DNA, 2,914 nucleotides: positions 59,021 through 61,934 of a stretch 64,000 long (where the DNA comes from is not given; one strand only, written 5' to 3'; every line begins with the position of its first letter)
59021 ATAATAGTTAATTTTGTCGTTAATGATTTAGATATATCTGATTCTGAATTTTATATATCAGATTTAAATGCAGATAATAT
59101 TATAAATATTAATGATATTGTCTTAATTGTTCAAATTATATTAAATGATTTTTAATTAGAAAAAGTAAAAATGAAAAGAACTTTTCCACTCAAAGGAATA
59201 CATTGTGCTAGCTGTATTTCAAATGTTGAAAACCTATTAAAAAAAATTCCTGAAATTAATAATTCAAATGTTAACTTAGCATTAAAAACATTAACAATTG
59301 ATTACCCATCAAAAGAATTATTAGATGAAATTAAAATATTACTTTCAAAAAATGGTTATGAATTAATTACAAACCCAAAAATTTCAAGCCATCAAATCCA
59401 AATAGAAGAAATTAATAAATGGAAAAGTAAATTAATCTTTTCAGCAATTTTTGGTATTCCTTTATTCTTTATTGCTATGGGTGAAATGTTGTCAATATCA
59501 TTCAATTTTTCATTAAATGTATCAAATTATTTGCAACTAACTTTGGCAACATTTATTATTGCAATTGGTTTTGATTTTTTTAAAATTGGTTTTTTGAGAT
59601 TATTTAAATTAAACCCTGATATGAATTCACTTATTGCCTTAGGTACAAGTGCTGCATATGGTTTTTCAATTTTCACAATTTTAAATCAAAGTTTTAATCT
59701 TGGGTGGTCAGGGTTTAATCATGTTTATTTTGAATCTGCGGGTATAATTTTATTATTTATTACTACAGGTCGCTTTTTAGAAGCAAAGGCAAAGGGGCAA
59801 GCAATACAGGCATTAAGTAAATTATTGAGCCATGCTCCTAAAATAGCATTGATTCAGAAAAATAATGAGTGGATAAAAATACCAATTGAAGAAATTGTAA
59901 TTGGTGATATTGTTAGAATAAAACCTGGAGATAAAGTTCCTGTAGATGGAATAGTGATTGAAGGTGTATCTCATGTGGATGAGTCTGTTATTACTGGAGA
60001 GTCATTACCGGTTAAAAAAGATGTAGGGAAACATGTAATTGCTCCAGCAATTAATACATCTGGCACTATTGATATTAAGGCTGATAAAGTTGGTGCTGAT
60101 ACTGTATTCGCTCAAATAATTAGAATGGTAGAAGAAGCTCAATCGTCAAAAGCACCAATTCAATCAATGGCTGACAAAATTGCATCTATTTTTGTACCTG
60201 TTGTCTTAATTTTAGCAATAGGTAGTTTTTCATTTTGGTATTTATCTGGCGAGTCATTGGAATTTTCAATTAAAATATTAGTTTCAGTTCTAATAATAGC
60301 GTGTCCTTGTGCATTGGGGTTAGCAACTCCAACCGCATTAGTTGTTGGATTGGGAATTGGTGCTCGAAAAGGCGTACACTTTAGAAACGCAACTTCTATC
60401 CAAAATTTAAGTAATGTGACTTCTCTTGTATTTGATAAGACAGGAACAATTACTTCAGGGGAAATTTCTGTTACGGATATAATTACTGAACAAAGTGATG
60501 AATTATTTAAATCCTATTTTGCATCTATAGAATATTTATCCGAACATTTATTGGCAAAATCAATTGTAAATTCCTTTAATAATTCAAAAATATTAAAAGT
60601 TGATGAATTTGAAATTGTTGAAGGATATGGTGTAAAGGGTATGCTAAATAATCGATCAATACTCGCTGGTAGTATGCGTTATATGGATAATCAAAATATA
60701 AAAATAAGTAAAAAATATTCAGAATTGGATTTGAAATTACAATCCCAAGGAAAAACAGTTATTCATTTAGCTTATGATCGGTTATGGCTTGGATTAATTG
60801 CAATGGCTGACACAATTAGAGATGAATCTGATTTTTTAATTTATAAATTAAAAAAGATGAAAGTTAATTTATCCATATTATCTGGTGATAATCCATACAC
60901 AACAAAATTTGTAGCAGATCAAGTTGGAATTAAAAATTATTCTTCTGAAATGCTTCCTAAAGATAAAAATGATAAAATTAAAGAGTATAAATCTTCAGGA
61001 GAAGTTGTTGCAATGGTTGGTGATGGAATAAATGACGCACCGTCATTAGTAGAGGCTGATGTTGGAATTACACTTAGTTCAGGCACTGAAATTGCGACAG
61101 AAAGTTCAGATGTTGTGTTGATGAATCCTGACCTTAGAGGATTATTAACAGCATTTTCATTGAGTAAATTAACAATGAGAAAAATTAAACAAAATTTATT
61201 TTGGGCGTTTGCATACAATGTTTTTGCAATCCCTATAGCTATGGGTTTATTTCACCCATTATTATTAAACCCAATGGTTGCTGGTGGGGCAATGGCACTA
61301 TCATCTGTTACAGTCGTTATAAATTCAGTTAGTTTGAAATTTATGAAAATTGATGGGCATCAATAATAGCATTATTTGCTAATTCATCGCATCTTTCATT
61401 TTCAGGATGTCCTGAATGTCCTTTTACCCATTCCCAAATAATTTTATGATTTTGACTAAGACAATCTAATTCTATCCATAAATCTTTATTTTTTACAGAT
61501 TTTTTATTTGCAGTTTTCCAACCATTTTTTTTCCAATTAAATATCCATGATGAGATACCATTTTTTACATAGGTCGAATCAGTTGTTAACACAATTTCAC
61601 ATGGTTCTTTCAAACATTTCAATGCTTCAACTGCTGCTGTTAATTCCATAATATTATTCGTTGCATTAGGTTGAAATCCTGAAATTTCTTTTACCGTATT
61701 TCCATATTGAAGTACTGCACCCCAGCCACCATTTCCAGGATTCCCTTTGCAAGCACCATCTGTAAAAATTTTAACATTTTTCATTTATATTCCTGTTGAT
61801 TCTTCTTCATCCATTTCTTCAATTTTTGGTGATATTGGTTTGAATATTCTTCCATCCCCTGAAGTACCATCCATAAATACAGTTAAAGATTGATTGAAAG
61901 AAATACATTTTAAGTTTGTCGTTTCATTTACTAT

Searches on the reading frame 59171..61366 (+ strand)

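Call 50: search_protein_families(library=pfam, proteins=[window:59171-61366:+], max_evalue=0.00001)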
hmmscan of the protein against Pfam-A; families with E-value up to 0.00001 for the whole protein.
window:59171-61366:+ (731 aa): 3 families
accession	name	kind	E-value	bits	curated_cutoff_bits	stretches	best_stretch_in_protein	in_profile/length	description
PF00122.25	E1-E2_ATPase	-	5.1e-58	196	28.1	1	222-400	3-181/181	E1-E2 ATPase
PF00702.32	Hydrolase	-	2.7e-28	100.1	26.4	1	419-630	4-191/191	haloacid dehalogenase-like hydrolase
PF00403.32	HMA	-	3.3e-09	37.4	24.8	1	4-55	1-53/62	Heavy-metal-associated domain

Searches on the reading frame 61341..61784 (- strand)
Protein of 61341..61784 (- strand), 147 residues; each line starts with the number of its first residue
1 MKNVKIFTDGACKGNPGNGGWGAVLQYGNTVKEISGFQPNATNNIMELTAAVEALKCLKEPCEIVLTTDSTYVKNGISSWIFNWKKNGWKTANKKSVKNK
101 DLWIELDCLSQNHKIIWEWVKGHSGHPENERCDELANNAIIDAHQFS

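Call 50: search_protein_families(library=pfam, proteins=[window:61341-61784:-], max_evalue=0.00001)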
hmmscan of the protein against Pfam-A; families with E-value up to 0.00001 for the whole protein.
window:61341-61784:- (147 aa): 1 family
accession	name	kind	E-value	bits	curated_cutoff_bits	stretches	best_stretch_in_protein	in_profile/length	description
PF00075.30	RNase_H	-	3.3e-49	167.1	25.8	1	2-140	2-140/141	RNase H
